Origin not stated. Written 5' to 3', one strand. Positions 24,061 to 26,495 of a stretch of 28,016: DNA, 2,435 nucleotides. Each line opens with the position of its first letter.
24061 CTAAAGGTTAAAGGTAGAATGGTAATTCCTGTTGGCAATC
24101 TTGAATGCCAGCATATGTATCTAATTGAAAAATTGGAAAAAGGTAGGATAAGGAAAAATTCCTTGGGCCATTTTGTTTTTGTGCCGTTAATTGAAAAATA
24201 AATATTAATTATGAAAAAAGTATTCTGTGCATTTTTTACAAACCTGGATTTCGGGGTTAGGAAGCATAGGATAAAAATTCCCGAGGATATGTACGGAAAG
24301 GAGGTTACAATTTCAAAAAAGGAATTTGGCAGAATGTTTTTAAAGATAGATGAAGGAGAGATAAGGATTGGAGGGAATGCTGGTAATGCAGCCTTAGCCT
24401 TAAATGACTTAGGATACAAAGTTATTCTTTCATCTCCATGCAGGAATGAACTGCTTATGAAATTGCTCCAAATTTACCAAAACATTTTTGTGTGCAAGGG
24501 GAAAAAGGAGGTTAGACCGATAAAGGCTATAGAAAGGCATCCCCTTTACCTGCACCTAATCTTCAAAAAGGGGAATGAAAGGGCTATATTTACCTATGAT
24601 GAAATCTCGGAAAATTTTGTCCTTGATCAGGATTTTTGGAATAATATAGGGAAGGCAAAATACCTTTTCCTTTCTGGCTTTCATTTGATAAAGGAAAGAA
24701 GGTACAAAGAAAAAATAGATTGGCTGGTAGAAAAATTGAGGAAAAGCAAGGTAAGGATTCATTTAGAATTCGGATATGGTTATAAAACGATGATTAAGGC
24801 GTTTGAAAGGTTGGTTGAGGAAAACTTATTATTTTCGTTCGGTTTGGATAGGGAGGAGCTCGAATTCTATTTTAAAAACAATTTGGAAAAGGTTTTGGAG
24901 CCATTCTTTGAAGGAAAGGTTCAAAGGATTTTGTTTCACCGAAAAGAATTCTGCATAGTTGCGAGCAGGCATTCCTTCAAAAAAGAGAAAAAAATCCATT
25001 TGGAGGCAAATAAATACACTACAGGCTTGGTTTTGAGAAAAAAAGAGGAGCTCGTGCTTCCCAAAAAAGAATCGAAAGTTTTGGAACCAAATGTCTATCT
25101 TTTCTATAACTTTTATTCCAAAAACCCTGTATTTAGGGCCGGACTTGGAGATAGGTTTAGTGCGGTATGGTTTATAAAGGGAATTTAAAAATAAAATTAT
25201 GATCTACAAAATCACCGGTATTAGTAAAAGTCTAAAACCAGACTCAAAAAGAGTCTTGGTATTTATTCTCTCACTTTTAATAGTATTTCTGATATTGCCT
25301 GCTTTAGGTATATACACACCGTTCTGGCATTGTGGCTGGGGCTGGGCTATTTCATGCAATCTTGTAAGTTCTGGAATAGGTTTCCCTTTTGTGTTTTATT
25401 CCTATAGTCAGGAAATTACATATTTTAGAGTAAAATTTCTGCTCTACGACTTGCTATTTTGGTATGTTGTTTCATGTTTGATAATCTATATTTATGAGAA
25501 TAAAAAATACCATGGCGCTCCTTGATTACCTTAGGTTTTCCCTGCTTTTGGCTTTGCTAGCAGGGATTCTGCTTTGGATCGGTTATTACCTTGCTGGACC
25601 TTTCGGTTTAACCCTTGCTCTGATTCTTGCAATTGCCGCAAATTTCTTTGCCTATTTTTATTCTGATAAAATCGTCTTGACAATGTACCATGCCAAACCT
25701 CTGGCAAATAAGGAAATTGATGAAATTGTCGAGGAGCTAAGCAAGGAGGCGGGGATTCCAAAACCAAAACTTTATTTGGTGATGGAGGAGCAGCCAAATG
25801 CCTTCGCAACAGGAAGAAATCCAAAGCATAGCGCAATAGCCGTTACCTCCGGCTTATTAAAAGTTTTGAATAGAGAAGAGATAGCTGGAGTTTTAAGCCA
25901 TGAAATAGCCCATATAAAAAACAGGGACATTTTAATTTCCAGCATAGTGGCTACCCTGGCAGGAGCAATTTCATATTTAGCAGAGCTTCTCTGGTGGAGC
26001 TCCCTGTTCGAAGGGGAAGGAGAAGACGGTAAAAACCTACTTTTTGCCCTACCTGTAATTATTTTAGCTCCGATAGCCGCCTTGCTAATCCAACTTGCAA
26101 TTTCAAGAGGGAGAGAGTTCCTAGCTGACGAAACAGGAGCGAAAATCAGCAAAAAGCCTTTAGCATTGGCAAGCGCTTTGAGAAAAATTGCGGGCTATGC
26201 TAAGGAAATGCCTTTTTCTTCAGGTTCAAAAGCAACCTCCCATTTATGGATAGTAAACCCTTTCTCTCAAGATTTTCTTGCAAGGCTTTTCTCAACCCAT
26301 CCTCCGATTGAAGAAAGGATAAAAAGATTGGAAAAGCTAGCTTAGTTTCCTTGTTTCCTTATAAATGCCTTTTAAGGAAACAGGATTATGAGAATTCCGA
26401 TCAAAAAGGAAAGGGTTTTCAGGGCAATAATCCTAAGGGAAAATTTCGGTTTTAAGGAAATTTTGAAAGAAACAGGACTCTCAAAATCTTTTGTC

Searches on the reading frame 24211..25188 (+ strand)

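Call 94: search_protein_families(library=pfam, proteins=[window:24211-25188:+], max_evalue=0.0001)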
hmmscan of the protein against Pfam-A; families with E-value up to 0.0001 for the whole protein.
window:24211-25188:+ (325 aa): 1 family
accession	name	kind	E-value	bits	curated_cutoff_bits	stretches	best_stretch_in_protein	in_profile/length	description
PF04587.20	ADP_PFK_GK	-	3.2e-12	46.3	27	1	29-229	60-278/430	ADP-specific Phosphofructokinase/Glucokinase conserved region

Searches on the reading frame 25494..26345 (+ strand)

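Call 94: search_protein_families(library=pfam, proteins=[window:25494-26345:+], max_evalue=0.0001)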
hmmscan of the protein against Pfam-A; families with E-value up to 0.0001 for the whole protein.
window:25494-26345:+ (283 aa): 2 families
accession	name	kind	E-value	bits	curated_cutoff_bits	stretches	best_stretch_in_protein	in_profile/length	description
PF01435.24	Peptidase_M48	-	3.3e-38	131.8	20.3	1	69-282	1-185/186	Peptidase family M48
PF05569.17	Peptidase_M56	-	3.4e-05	23.6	31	1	46-155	108-218/296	BlaR1 peptidase M56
